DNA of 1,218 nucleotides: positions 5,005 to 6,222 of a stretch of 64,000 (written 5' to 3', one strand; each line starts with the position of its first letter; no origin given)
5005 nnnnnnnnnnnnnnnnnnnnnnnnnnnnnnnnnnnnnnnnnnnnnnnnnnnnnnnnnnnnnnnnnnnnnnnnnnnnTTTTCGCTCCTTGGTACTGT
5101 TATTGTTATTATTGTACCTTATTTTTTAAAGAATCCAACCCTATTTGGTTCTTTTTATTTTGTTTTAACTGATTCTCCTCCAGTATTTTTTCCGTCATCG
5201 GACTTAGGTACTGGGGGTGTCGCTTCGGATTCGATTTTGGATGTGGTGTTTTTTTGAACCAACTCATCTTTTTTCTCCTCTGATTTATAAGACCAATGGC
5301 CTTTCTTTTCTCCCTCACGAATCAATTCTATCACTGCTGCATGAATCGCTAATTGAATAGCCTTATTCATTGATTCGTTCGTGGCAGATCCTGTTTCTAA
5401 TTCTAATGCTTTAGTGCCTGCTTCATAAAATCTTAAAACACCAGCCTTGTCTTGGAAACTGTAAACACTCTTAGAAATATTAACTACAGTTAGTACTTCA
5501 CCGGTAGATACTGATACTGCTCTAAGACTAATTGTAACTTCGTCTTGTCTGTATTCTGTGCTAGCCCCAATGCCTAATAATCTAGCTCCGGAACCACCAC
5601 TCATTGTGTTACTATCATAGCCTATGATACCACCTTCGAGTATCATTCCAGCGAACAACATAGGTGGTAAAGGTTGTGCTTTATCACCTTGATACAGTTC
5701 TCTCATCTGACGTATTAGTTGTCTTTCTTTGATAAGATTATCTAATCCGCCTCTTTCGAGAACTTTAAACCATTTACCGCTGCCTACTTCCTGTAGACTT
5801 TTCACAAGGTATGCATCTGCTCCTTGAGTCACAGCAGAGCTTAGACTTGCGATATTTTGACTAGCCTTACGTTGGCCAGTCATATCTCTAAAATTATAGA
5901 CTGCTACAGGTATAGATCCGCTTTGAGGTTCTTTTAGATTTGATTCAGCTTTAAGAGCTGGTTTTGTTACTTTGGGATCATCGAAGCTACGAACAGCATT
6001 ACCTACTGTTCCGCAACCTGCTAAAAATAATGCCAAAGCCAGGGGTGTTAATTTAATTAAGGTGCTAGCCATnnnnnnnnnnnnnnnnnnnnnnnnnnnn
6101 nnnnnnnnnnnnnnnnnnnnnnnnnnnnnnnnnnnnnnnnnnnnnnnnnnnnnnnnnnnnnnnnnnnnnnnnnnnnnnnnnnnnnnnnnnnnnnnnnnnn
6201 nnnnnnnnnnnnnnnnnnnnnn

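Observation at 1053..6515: Phage-borne curli (functional amyloid) secretion module: csgF-csgG, curlin subunit, and curlin-repeat fusion proteins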

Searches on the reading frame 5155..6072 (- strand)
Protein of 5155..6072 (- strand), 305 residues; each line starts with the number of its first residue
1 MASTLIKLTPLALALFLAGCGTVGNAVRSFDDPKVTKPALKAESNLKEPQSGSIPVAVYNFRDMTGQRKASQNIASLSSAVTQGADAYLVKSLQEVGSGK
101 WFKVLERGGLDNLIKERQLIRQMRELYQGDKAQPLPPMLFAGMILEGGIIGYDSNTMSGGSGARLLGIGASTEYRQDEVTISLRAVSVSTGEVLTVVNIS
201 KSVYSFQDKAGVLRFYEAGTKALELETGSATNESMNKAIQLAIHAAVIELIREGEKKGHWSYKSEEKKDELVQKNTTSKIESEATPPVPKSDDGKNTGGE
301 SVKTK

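Call 3: search_protein_families(library=pfam, proteins=[window:5155-6072:-], max_evalue=0.1)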
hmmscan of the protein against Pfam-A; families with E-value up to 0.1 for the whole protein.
window:5155-6072:- (305 aa): 2 families
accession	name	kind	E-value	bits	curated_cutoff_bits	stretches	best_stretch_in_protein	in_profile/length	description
PF03783.19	CsgG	-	5.4e-52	176.6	20.8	1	50-262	6-208/210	Curli production assembly/transport component CsgG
PF24937.1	DUF7754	-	0.0083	16.6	27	1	234-262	9-37/65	Domain of unknown function (DUF7754)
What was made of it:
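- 5155..6072 (-): csgG homologue, 305 aa. It is an outer-membrane lipoprotein channel with lipobox LAGC (Cys20) and a 45-aa low-complexity C-terminal tail. Pfam PF03783, E 5.4e-52 (call 3).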

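Call 6: search_dna_similar(query=window:5155-6072:-, collection=phages, mode=protein, max_rows=30)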
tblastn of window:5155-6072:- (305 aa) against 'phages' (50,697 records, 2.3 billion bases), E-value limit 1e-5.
Records with a match: 7; places in all: 7; records where one place covers at least 80% of the query: 6.
Best place of each record, by identity: <60% 7.
By first word of the organism name: Methylophilales 4; Pelagibacter 2; Salmonella 1.
By host as written in the record: Methylophilales_sp._H5P1 4; Candidatus Pelagibacter ubique HTCC1062 2; Salmonella enterica subsp. enterica serovar Kentucky 1.
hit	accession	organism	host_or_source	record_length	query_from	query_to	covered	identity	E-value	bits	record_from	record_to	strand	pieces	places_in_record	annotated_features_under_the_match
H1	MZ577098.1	Methylophilales phage Melnitz-3 EXVC039M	Methylophilales_sp._H5P1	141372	11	279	88%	45.7%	3e-71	244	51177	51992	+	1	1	curli production assembly/transport component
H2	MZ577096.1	Methylophilales phage Melnitz-2 EXVC040M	Methylophilales_sp._H5P1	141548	11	279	88%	45.7%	3e-71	244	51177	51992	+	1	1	curli production assembly/transport component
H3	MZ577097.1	Methylophilales phage Melnitz EXVC044M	Methylophilales_sp._H5P1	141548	11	279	88%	45.7%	3e-71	244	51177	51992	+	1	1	curli production assembly/transport component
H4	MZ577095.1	Methylophilales phage Melnitz-1 EXVC043M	Methylophilales_sp._H5P1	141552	11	279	88%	45.7%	3e-71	244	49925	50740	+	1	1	curli production assembly/transport component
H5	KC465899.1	Pelagibacter phage HTVC008M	Candidatus Pelagibacter ubique HTCC1062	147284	8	260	83%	48.5%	2e-70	241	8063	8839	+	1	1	curli production assembly/transport component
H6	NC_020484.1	Pelagibacter phage HTVC008M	Candidatus Pelagibacter ubique HTCC1062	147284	8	260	83%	48.5%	2e-70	241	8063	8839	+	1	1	curli production assembly/transport component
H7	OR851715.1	Salmonella phage S.Kent 1-2-1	Salmonella enterica subsp. enterica ...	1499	51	273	73%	42.8%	4e-45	164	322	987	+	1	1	record has no annotation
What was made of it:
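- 5155..6072 (-): It is 45-48% identical to Melnitz and HTVC008M CsgG (call 6).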

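Call 7: get_annotated_region(hit=H3, flank=8000)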
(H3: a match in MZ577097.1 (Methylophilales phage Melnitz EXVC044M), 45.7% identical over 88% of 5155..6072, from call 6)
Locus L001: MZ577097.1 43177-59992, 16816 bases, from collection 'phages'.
description: Methylophilales phage Melnitz EXVC044M, complete genome.
organism: Methylophilales phage Melnitz EXVC044M (NCBI taxid 2832338)
taxonomy: Viruses; Duplodnaviria; Heunggongvirae; Uroviricota; Caudoviricetes; Kyanoviridae
host: Methylophilales_sp._H5P1; source: -; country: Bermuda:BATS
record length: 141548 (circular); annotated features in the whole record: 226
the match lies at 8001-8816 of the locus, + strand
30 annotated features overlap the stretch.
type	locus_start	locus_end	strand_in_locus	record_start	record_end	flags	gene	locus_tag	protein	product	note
CDS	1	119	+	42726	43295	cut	-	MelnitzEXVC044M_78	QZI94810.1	hypothetical protein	-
CDS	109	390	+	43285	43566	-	-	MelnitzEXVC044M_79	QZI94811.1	hypothetical protein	-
CDS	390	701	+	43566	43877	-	-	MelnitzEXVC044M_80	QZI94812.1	hypothetical protein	-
CDS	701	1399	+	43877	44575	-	-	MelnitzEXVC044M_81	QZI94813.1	PhoH-like protein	-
CDS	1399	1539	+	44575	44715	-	-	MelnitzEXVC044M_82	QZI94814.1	hypothetical protein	-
CDS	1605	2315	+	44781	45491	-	-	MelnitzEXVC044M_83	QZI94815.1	PDDEXK nuclease superfamily protein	-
CDS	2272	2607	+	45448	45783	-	-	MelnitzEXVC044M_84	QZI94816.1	hypothetical protein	-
CDS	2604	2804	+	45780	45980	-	-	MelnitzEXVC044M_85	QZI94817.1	hypothetical protein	-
tmRNA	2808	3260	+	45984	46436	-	-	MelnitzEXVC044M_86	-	SsrA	tmRNA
CDS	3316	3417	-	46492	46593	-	-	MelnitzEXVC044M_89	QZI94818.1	hypothetical protein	-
CDS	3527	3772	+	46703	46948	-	-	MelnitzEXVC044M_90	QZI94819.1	late-transcription coactivator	-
CDS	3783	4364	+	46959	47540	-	-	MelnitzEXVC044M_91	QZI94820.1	loader of DNA helicase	loader of T4 gp41 DNA helicase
CDS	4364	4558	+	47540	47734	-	-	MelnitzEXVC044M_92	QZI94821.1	hypothetical protein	-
CDS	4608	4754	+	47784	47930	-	-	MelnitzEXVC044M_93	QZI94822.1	hypothetical protein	-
CDS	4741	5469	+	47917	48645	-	-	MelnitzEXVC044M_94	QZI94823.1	flavin-dependent thymidylate synthase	-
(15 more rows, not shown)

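Call 8: get_annotated_region(hit=H6, flank=8000)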
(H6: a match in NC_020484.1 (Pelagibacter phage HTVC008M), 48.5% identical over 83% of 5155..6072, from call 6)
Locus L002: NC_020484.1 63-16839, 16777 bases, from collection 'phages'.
description: Pelagibacter phage HTVC008M, complete genome.
organism: Pelagibacter phage HTVC008M (NCBI taxid 1283076)
taxonomy: Viruses; Duplodnaviria; Heunggongvirae; Uroviricota; Caudoviricetes; Kyanoviridae
host: Candidatus Pelagibacter ubique HTCC1062; source: -; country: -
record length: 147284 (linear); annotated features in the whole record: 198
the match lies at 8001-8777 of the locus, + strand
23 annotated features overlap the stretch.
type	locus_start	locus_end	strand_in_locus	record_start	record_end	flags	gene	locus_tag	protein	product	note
CDS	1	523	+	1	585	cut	-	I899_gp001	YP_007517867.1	loader of gp41 DNA helicase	-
CDS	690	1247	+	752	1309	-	-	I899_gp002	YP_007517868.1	hypothetical protein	-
CDS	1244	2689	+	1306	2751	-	-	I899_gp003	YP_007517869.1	Nol-like carbamoyltransferase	-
CDS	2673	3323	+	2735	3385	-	-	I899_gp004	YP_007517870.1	2OG-Fe(II) oxygenase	-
CDS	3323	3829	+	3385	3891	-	-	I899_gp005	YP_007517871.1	2OG-Fe(II) oxygenase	T4-like GC:155, Hyp. With Phytanoyl- CoA-dioxygenase domain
CDS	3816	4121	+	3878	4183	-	-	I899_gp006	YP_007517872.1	hypothetical protein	-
CDS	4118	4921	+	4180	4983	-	-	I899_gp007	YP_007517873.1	hypothetical protein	-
CDS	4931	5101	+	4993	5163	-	-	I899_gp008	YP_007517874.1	hypothetical protein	-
CDS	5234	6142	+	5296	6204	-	-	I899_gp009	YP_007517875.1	single-stranded DNA binding protein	-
CDS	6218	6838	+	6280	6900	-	-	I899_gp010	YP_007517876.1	2OG-Fe(II) oxygenase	T4-like GC:101,Hyp. with Phytanoyl- CoA-dioxygenase domain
CDS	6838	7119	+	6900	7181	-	-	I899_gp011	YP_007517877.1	hypothetical protein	-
CDS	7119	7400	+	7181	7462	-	-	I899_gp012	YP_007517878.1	hypothetical protein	-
CDS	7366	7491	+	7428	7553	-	-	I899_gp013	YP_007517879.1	hypothetical protein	-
CDS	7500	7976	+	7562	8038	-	-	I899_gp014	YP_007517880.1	curli production assembly/transport component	CsgF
CDS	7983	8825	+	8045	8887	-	-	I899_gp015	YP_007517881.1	curli production assembly/transport component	CsgG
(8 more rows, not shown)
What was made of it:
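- Cultured phages carry the same module (calls 6-8).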

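Call 21: find_related_loci(query=window:5155-6072:-, collection=viral_contigs, flank=10000)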
Query window:5155-6072:- (305 aa) in viral_contigs; peptide patterns used: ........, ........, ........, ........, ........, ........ (x = any residue, [..] = any of these).
18 stretches matched a pattern; 15 encode a relative of the query (tblastn E <= 1e-3); 14 distinct loci.
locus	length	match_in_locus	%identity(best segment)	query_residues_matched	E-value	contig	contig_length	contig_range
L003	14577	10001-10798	86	1-266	4e-157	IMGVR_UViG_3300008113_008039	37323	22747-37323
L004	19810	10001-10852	80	1-284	7e-156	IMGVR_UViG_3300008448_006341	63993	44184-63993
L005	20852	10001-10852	80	1-284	7e-156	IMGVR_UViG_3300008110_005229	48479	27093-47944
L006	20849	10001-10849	78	1-276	2e-152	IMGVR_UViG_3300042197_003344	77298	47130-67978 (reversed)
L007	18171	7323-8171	78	1-276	2e-152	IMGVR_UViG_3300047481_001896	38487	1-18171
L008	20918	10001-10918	74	1-299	4e-152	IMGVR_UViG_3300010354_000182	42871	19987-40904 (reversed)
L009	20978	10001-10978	75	1-305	4e-152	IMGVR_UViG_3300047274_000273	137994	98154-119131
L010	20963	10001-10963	73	1-305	9e-152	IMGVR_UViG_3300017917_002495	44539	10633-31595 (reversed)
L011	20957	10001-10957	75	1-304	1e-161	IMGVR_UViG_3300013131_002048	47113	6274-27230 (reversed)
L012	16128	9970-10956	62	1-295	3e-130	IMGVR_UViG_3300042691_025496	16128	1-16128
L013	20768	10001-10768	69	8-262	4e-122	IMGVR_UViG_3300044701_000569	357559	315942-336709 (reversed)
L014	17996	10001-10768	69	8-262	3e-122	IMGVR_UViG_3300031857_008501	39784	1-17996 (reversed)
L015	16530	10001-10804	85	1-268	2e-157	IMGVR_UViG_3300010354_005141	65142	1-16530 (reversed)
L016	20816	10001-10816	62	15-278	9e-113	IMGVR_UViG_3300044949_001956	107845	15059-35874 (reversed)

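Call 34: search_solved_structures(query=window:5155-6072:-, show_alignments=1, max_evalue=0.001)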
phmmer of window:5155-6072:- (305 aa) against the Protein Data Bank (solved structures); distinct sequences matched with E-value up to 0.001: 5.
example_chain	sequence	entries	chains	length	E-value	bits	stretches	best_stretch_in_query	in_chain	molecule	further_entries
6lqh_A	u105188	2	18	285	1.3e-46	162.3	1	12-273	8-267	Curli production assembly/transport component CsgG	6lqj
3x2r_D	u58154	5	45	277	1.7e-46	161.9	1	12-273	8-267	CsgG | Curli production assembly/transport protein CsgG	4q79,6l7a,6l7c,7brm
6si7_P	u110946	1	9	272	6.3e-46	160.1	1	46-273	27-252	Curli production assembly/transport component CsgG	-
4uv3_A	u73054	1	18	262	8.5e-46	159.7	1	46-273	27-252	CURLI PRODUCTION ASSEMBLY/TRANSPORT COMPONENT CSGG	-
4uv2_A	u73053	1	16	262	8.5e-46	159.7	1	46-273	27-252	CURLI PRODUCTION TRANSPORT COMPONENT CSGG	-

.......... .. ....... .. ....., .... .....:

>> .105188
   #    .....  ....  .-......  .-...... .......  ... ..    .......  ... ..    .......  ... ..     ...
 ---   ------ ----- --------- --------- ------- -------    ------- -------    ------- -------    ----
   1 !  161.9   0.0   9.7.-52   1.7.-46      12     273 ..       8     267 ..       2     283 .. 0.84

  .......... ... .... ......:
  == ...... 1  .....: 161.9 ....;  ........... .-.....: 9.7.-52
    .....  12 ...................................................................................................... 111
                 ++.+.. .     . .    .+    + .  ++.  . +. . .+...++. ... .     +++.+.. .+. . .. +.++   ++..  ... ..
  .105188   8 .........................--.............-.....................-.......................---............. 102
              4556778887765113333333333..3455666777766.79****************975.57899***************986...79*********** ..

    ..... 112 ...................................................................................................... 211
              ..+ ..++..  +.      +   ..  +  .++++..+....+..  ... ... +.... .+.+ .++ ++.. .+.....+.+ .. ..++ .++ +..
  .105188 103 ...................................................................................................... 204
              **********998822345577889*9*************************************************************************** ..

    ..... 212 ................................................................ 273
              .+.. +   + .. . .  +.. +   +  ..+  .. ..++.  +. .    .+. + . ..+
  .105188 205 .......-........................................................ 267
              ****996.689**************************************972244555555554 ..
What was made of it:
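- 5155..6072 (-): PDB CsgG 6lqh/3x2r, E about 1e-46 (call 34).
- On Curli / type VIII secretion system: Solved E. coli CsgG, E 1e-46 over residues 12-273 (call 34). The aligned residues are Ser, Ser and Leu (call 34).
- Closest known: Bacterial curli operons. Different: The constriction residues differ from E. coli (call 34).
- The E. coli CsgG constriction residues are replaced (call 34). The constriction residues are altered (call 34).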

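Call 45: find_related_loci(query=A5, collection=genome_contigs, flank=10000)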
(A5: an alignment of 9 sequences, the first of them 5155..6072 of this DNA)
Query A5 (305 aa) in genome_contigs; peptide patterns used: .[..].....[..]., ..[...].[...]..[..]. (x = any residue, [..] = any of these).
76 stretches matched a pattern; 30 encode a relative of the query (tblastn E <= 1e-3); 30 distinct loci.
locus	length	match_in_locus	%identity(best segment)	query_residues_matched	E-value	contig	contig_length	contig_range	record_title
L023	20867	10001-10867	44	14-292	9e-70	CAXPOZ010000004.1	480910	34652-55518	MAG: Glaciecola sp. isolate 02um_C4D0801_2.12 genome assembly, contig: k127_261778, whole genome shotgun sequence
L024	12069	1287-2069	46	4-268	3e-69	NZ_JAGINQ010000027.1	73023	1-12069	Azospirillum soli strain CC-LY788 Ga0451091_27, whole genome shotgun sequence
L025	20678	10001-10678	49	49-275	2e-69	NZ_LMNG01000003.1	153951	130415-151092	Methylobacterium sp. Leaf112 contig_11, whole genome shotgun sequence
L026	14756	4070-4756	50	45-274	2e-68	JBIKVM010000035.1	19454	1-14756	MAG: Limisphaerales bacterium isolate ME2015-08-22_3300042470_group6_bin241 Rohwer_bin1970_scaffold_2184_c1, whole genom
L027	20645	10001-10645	52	54-266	2e-67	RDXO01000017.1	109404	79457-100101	MAG: Alphaproteobacteria bacterium isolate PH2015_12D_46_26 PH2015_12D_scaffold_62, whole genome shotgun sequence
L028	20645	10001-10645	51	54-266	7e-67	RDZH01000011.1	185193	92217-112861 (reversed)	MAG: Alphaproteobacteria bacterium isolate PH2015_06S_46_36 PH2015_06S_scaffold_6, whole genome shotgun sequence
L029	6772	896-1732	43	14-288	1e-63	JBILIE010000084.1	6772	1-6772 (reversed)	MAG: Rickettsiales bacterium isolate ME2017-05-12_3300034357_group7_bin91 Rohwer_bin2003_scaffold_3654_c1, whole genome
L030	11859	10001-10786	44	9-262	3e-63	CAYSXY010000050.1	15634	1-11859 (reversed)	MAG TPA_asm: uncultured Rickettsiales bacterium isolate SRP141376_co5_190 genome assembly, contig: NODE_9201_length_1563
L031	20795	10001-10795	44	11-278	5e-63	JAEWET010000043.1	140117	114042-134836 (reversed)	MAG: Proteobacteria bacterium isolate OH_PBlB_155 k127_1208787, whole genome shotgun sequence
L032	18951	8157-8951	44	11-278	9e-63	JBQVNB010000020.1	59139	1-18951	MAG: Aliihoeflea sp. isolate SAG192C_3 k141_260519_length_59139_cov_35.9739, whole genome shotgun sequence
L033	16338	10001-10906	41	2-294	2e-62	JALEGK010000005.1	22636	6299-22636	MAG: Rickettsiales bacterium isolate CC_bin32 k97_19246, whole genome shotgun sequence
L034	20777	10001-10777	46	14-274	2e-62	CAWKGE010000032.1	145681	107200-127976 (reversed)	MAG: uncultured Gemmatimonadales bacterium isolate MFD05684.bin.2.269 genome assembly, contig: contig_70360, whole genom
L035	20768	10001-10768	45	11-262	3e-62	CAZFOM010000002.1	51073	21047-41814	MAG TPA_asm: uncultured Rickettsiales bacterium isolate binchicken_co311_239 genome assembly, contig: NODE_1161_length_5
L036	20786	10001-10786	44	14-278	3e-62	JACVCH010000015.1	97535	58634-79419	MAG: Rhizobiaceae bacterium isolate Desfum bin_7_GBBB05 NODE_73_length_97535_cov_6.422091, whole genome shotgun sequence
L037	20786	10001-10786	44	14-278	1e-61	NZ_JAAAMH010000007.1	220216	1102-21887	Aliihoeflea sp. 40Bstr573 NODE_7, whole genome shotgun sequence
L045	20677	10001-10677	58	27-266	2e-63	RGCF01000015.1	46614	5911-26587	MAG: Bacteroidetes bacterium isolate WB6_2A_118 contig_100_14, whole genome shotgun sequence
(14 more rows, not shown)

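Call 53: search_protein_families(library=pfam, proteins=[L008:12778-14751:+, L010:12795-14684:+, L006:12787-14466:+, L009:12990-14921:+, L012:12998-14374:+, L013:12701-14374:+, L014:12701-14590:+, L002:10576-11901:+, L001:10617-11633:+], max_evalue=0.01)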
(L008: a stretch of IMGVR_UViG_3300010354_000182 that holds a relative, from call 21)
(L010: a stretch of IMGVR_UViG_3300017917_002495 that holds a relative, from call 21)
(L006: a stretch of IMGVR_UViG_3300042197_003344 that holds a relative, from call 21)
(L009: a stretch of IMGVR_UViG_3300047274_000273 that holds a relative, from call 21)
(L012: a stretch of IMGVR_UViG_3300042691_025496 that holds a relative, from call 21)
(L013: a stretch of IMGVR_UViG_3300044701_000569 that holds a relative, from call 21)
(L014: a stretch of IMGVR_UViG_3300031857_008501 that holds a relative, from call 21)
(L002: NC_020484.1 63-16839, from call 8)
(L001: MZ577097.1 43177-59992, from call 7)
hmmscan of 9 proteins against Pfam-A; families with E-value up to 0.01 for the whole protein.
L008:12778-14751:+ (657 aa): 3 families
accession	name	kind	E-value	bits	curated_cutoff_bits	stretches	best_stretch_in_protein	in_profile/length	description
PF00754.31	F5_F8_type_C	-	8.1e-10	39.4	28.2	1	309-402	5-98/127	F5/8 type C domain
PF22633.2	F5_F8_type_C_2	-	0.00034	21.6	27.8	1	320-392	1-73/91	NedA-like, galactose-binding domain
PF07012.17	Curlin_rpt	-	0.001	19.4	20.7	2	494-513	5-24/34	Curlin associated repeat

L010:12795-14684:+ (629 aa): 3 families
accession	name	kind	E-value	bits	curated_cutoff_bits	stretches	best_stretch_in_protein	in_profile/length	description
PF00754.31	F5_F8_type_C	-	1.1e-09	38.9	28.2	1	284-361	9-83/127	F5/8 type C domain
PF22633.2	F5_F8_type_C_2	-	8.7e-06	26.7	27.8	1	292-370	1-76/91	NedA-like, galactose-binding domain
PF07012.17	Curlin_rpt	-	0.0025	18.2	20.7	1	467-488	6-27/34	Curlin associated repeat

L006:12787-14466:+ (559 aa): 3 families
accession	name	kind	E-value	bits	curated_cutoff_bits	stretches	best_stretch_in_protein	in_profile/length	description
PF00754.31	F5_F8_type_C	-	2e-09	38.1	28.2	1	211-294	5-93/127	F5/8 type C domain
PF22633.2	F5_F8_type_C_2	-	0.00019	22.4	27.8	1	222-300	1-76/91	NedA-like, galactose-binding domain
PF07012.17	Curlin_rpt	-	0.00074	19.8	20.7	2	397-418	6-27/34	Curlin associated repeat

L009:12990-14921:+ (643 aa): 2 families
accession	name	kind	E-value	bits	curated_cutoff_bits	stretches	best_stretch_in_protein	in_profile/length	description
PF00754.31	F5_F8_type_C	-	1.4e-10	41.8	28.2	1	299-382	5-88/127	F5/8 type C domain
PF22633.2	F5_F8_type_C_2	-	0.00029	21.8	27.8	1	310-385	1-76/91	NedA-like, galactose-binding domain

L012:12998-14374:+ (458 aa): 1 family
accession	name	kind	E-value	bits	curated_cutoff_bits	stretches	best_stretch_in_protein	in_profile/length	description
PF07012.17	Curlin_rpt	-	1.8e-05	25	20.7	2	303-334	1-32/34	Curlin associated repeat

L013:12701-14374:+ (557 aa): 2 families
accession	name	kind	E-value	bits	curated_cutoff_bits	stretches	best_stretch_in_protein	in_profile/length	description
PF00754.31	F5_F8_type_C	-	6.3e-10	39.7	28.2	1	209-298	5-101/127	F5/8 type C domain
PF22633.2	F5_F8_type_C_2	-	0.00027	21.9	27.8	1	220-303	1-81/91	NedA-like, galactose-binding domain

L014:12701-14590:+ (629 aa): 1 family
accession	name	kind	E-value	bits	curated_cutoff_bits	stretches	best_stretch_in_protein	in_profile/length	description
PF07012.17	Curlin_rpt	-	0.00011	22.6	20.7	2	473-507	1-34/34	Curlin associated repeat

L002:10576-11901:+ (441 aa): 2 families
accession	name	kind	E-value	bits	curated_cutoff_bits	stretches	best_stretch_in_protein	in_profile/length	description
PF07012.17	Curlin_rpt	-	5.2e-08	33.1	20.7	0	270-301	1-32/34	Curlin associated repeat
PF07691.17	PA14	-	2.7e-06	27.7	24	1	83-178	29-125/147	PA14 domain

L001:10617-11633:+ (338 aa): 1 family
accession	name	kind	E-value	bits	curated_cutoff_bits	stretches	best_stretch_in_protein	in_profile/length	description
PF07012.17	Curlin_rpt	-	0.00019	21.8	20.7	1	254-287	1-32/34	Curlin associated repeat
